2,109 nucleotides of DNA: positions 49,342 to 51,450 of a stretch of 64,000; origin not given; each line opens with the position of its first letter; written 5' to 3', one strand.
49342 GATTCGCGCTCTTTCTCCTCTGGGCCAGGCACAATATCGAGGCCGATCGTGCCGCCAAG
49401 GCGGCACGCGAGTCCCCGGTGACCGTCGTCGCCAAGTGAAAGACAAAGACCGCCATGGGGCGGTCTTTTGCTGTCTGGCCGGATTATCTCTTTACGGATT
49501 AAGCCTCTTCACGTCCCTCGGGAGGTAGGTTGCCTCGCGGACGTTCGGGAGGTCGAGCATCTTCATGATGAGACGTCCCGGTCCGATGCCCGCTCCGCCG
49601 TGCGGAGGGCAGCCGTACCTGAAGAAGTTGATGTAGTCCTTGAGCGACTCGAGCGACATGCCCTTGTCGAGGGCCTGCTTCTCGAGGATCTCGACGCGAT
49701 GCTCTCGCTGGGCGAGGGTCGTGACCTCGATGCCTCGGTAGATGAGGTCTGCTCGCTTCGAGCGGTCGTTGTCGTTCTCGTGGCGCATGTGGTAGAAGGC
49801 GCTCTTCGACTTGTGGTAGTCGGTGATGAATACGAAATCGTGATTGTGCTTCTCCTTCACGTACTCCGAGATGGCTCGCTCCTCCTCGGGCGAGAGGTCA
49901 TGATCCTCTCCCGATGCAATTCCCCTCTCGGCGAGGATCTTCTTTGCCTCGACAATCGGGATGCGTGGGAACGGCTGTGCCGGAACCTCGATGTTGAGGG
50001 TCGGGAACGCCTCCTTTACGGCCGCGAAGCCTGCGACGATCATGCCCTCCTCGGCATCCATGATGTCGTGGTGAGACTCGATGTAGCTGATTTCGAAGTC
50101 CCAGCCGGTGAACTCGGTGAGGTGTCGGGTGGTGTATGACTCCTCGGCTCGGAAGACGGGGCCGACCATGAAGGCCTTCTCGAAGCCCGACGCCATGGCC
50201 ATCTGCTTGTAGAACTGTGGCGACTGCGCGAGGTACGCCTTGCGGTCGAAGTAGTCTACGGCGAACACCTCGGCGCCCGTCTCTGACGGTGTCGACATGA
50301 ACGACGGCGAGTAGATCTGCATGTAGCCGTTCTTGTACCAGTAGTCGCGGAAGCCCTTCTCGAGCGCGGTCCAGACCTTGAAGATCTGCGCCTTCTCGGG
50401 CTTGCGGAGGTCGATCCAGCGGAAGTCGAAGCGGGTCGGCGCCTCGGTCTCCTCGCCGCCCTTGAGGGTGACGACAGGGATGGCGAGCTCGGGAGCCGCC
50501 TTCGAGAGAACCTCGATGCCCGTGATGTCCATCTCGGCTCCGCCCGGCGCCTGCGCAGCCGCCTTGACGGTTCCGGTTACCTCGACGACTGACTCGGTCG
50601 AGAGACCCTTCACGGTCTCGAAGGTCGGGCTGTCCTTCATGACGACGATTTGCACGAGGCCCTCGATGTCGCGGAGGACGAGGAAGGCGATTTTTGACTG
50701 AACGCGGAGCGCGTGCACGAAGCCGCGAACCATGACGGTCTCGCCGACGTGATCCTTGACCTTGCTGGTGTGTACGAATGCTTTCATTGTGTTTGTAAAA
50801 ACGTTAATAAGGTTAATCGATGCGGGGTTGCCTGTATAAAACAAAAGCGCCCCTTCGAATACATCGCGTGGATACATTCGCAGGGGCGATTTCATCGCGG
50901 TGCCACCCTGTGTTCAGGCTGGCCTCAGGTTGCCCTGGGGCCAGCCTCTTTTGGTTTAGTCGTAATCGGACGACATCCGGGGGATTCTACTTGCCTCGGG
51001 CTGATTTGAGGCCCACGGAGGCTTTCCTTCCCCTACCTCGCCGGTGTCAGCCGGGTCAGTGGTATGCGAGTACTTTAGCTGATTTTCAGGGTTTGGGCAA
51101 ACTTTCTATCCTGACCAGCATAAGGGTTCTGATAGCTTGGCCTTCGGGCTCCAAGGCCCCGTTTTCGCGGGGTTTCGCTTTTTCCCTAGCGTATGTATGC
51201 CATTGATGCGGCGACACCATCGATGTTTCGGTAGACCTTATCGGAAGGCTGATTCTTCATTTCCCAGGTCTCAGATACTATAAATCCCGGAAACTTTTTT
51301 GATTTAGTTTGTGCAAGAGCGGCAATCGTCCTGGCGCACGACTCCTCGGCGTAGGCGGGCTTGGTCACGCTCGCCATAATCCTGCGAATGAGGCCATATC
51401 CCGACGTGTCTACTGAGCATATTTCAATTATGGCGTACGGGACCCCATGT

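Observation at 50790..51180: T-box riboswitch in front of an archaeal-type AspRS gene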

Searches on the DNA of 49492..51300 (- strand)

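Call 4: search_rna_families(source=window, start=50700, end=51300, threshold=evalue, max_evalue=10, show_alignments=5)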
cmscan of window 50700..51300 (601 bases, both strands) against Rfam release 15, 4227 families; matches with E-value up to 10: 5.
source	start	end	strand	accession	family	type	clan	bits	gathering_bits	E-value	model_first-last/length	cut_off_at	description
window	50879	51068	-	RF00230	T-box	Cis-reg; leader;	-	37.1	93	1.1e-06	1-219/219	no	T-box leader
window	51143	51187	-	RF03167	c-di-GMP-I-GGC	Cis-reg; riboswitch;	CL00126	17.9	59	0.13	1-80/80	no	c-di-GMP-I-GGC riboswitch aptamer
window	51073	51180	-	RF02276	Hammerhead_II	Gene; ribozyme;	CL00010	16.5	37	1.5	1-66/66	no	Hammerhead ribozyme (type II)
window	50915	50948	+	RF01007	mir-624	Gene; miRNA;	-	14.8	100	7.2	1-86/86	no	mir-624 microRNA precursor family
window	51020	51097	+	RF01787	drz-agam-1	Gene; ribozyme;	-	13.5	37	8.2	1-82/82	no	drz-agam-1 ribozyme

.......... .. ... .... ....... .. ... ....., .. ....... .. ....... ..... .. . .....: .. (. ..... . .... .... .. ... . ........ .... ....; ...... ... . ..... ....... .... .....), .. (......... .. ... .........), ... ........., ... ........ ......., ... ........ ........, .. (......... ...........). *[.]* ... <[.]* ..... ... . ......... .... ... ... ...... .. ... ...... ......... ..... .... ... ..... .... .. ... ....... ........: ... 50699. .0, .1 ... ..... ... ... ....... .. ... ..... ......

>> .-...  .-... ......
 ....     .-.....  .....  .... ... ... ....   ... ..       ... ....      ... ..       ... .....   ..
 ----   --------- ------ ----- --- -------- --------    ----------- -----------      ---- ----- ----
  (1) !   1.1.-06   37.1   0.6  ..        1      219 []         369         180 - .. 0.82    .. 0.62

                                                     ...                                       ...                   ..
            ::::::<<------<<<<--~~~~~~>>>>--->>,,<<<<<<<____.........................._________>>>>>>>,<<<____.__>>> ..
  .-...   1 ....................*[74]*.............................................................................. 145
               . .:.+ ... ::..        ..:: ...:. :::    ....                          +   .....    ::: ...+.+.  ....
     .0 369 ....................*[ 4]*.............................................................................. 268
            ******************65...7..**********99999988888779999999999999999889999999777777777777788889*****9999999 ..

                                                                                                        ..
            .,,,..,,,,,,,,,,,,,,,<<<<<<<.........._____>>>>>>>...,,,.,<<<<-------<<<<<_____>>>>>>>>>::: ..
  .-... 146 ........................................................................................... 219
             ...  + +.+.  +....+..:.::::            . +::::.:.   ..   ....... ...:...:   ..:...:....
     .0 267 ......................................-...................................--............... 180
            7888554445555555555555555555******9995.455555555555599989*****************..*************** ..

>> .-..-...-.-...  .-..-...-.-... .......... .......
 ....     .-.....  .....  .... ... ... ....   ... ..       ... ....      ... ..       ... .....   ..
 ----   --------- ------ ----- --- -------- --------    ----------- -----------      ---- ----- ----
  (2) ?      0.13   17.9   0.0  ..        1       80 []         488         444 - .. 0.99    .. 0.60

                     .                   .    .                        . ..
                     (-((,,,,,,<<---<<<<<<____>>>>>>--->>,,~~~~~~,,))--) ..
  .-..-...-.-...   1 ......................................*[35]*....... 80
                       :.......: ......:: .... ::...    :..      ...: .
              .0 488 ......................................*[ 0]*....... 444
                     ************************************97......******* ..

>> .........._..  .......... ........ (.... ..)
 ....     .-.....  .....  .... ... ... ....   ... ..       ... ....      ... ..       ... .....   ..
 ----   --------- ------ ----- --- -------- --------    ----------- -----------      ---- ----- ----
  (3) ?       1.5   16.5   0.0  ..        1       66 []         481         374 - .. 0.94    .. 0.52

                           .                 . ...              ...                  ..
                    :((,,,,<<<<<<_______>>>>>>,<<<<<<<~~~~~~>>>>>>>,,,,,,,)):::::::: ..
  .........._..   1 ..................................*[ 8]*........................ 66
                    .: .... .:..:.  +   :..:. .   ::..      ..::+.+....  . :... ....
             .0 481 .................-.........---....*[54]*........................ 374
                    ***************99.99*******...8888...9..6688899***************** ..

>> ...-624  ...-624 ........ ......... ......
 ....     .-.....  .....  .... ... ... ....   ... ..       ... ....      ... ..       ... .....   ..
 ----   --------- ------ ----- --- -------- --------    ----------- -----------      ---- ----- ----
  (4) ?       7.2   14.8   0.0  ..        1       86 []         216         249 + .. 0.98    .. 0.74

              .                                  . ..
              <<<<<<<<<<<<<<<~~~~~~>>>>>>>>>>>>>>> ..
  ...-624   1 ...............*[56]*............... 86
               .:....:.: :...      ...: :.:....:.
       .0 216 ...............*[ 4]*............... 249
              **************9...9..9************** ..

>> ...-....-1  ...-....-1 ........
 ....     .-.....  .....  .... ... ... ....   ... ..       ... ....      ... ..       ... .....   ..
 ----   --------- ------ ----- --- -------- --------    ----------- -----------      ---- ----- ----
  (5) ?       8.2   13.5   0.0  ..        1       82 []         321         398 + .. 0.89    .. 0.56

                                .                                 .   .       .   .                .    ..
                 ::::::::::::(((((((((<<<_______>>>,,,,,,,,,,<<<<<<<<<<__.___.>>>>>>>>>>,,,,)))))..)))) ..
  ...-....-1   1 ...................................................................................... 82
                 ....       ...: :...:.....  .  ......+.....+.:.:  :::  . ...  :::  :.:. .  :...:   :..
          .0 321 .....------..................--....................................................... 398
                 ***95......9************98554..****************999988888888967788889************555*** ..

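Call 35: search_with_rna_model(model_id=R1, sources=[L001, L002, L003, L004, L005, L006, L007, L008, L009, L010, L011, L012, L013, L014, L015, L016, L017, L018, L019, L020, L021, L022, L023, L024, L025, L026, L027, L028, L029, L030, L031, L032, L033, L034, L035, L036, L037, L038, L039, L040, L041, L042, L043, L044, L045, L046, L047, L048, L049, L050, L051, L052, L053, L054, L055, L056, L057, L058, L059, L060, L061, L062, L063, L064, L065, L066, L067, L068, L069, L070, L071, L072, L073, L074, L075, L076, L077, L078, L079, L080, L081, L082, L083, L084, L085, L086, L087, L088, L089, L090, L091, L092, L093, L094, L095, L096, L097, L098, L099, L100], max_evalue=0.01)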
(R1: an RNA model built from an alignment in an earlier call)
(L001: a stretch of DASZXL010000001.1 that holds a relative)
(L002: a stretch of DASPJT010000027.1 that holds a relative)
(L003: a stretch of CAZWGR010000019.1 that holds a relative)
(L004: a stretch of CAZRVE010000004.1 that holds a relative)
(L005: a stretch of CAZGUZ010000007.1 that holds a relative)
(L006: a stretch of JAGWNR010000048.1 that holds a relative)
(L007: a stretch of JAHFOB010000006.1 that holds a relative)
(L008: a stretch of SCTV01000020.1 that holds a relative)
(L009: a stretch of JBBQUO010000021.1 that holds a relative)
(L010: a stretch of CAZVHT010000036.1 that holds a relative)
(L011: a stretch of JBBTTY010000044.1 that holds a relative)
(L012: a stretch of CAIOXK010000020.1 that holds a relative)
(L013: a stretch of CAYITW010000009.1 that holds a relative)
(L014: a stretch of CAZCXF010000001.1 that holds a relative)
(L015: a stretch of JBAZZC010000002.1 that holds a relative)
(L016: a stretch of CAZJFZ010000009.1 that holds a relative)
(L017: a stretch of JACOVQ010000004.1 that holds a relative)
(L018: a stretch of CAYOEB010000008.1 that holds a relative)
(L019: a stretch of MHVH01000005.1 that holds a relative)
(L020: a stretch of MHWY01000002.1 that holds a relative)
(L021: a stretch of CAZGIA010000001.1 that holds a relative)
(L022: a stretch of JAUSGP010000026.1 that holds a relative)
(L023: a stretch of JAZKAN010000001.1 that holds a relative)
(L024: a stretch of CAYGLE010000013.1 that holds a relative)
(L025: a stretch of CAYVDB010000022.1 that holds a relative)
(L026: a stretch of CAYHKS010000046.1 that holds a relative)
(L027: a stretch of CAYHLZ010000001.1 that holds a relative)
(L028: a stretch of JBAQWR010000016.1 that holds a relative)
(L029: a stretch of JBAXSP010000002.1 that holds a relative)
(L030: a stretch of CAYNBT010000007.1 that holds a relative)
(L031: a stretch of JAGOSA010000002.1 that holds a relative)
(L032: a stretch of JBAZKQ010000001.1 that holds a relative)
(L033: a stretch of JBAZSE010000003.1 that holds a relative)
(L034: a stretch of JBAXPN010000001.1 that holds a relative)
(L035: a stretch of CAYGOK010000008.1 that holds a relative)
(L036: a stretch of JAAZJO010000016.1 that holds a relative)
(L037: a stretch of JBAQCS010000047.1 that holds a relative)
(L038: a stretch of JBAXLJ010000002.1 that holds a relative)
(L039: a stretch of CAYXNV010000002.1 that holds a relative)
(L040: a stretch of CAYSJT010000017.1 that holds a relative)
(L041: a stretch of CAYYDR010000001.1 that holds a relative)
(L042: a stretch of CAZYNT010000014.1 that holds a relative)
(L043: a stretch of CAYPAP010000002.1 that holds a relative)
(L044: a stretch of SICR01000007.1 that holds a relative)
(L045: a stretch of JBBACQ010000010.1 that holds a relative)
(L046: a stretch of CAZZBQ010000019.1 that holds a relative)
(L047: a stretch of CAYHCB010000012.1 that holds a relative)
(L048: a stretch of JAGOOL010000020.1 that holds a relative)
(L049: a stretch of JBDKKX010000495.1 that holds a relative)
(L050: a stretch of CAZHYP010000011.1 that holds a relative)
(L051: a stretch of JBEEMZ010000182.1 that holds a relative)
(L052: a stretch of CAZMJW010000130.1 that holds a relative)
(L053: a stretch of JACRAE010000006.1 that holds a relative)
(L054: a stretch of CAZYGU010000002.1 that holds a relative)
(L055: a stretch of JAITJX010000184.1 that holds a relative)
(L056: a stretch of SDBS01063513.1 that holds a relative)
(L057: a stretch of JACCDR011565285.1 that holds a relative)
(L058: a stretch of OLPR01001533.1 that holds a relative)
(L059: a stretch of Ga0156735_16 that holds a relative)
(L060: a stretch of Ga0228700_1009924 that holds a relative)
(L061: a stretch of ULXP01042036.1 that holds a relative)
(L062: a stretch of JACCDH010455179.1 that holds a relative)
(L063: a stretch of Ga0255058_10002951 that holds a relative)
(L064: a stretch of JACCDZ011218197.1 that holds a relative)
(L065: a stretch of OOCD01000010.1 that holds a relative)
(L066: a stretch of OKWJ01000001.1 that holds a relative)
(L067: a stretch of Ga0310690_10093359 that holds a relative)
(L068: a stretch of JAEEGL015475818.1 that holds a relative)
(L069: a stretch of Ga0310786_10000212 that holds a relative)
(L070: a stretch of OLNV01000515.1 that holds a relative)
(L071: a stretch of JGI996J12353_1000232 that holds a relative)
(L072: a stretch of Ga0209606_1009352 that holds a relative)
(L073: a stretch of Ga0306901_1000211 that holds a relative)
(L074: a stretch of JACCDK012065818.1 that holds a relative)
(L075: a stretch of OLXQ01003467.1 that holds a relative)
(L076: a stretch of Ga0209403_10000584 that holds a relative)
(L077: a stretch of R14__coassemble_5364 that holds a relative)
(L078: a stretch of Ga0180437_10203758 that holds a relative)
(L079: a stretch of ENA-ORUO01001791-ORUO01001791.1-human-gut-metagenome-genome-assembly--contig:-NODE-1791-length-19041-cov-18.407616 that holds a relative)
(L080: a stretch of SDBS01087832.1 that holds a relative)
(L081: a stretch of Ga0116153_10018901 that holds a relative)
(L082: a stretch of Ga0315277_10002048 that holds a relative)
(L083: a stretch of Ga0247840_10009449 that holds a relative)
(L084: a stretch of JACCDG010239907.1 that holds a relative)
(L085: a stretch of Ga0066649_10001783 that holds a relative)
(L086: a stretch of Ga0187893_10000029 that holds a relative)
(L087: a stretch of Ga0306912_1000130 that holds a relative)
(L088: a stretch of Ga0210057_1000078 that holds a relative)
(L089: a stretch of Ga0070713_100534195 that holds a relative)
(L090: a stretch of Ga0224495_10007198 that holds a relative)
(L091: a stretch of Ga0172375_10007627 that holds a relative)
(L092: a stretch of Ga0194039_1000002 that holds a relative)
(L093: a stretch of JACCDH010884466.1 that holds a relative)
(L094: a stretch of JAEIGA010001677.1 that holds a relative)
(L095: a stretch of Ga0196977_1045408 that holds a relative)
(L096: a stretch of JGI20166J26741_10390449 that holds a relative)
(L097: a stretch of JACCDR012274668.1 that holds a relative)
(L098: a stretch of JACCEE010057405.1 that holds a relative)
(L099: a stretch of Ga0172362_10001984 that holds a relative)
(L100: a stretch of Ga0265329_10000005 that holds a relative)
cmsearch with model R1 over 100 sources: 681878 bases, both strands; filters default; matches with E-value up to 0.01: 47.
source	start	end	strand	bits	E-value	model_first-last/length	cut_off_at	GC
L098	2362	2495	-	135.4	2.8e-29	1-132/132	no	0.45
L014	2806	2937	+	135.4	2.9e-29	1-132/132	no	0.48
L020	2799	2931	+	130.4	4.3e-28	1-132/132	no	0.49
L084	9899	10023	-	115.7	1.2e-24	1-132/132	no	0.54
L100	1290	1432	-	114.3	2.6e-24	1-132/132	no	0.58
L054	2807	2938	+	107.1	1.2e-22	1-132/132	no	0.54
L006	322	468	+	104.8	4.3e-22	1-132/132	no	0.57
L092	5350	5509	-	95.7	6.1e-20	1-132/132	no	0.44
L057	1950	2138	+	86.3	9.8e-18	1-132/132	no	0.55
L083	8221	8404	+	84.6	2.5e-17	1-132/132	no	0.53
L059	7486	7652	+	79.9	3.1e-16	1-132/132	no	0.6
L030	2759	2915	+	76.2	2.3e-15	1-132/132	no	0.45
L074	969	1229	+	65.9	6.1e-13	1-132/132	no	0.58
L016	2602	2708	+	64.4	1.4e-12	1-132/132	no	0.51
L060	2862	2944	-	61.4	6.8e-12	52-132/132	5'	0.51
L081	2492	2624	-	55.3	1.9e-10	1-132/132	no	0.55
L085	12343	12469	+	51.8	1.2e-09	1-132/132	no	0.65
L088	3708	3834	-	51.8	1.2e-09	1-132/132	no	0.65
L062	312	428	-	51.5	1.4e-09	1-132/132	no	0.54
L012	535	645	+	50.6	2.3e-09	1-132/132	no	0.51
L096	4103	4290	-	48.7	6.7e-09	1-132/132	no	0.54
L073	4309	4420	+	48.6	6.8e-09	1-132/132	no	0.51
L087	12485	12596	-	48.6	6.9e-09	1-132/132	no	0.52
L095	856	936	+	48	9.4e-09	1-132/132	no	0.51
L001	2807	2923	+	47.7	1.1e-08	1-132/132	no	0.65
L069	7373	7466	-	40.6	5.4e-07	1-132/132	no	0.48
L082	2398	2574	-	38.9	1.3e-06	1-132/132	no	0.56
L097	2616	2726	-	38.9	1.4e-06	1-132/132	no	0.41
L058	3394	3497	+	38.4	1.7e-06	1-132/132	no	0.61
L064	1066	1152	+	37.6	2.6e-06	1-132/132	no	0.55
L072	1600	1719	+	34.3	1.5e-05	1-132/132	no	0.49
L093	2244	2342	+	34.2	1.6e-05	1-132/132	no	0.52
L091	12091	12210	+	33.5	2.5e-05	1-132/132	no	0.53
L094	961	1060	-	32.4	4.5e-05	1-132/132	no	0.46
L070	1549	1708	-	31.6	6.9e-05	1-132/132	no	0.54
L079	1932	2039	-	30.7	0.00011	1-132/132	no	0.55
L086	7885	8050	-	30.3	0.00014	1-132/132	no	0.56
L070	1388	1472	-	30.3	0.00014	1-132/132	no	0.56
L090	5447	5613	+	29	0.00028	1-132/132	no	0.56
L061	2764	2848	+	28.6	0.00035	1-132/132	no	0.46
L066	8814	8921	+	28.5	0.00037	1-132/132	no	0.57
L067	1154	1247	+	28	0.00047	1-132/132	no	0.43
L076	915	1099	-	28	0.00049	1-132/132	no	0.61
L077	154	262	+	27.3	0.00071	1-132/132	no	0.65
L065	7129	7236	-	26.6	0.001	1-132/132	no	0.58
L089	984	1094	-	25.5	0.0018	1-132/132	no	0.64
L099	6777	6936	+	24.9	0.0026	1-132/132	no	0.56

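Call 65: search_rna_families(sources=[L014, L020, L054, L006, L030, L016, L012, L001, L098, L100, L057, L172, L146, L149, L151, L154, L144, L112, L139, L141], threshold=gathering)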
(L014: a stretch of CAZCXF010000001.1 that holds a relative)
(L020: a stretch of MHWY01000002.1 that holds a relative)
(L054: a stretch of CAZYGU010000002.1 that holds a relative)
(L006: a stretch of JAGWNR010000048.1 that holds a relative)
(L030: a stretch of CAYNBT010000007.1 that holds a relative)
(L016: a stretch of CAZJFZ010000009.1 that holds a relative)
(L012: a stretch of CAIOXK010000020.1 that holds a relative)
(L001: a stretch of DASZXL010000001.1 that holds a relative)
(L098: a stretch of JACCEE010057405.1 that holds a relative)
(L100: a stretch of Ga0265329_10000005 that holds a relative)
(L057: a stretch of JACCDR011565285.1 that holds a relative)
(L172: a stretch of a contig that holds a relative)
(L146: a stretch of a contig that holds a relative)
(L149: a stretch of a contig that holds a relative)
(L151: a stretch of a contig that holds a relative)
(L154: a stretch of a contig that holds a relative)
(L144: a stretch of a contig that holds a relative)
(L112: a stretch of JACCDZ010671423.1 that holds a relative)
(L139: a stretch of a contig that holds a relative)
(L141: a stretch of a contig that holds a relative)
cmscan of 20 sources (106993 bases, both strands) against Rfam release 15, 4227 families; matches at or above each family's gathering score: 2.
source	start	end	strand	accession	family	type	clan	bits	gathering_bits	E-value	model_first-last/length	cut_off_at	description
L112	1645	1718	-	RF00005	tRNA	Gene; tRNA;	CL00001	66.5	29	4.7e-12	1-71/71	no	tRNA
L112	1807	1877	-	RF00005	tRNA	Gene; tRNA;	CL00001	65.4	29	9.7e-12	1-71/71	no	tRNA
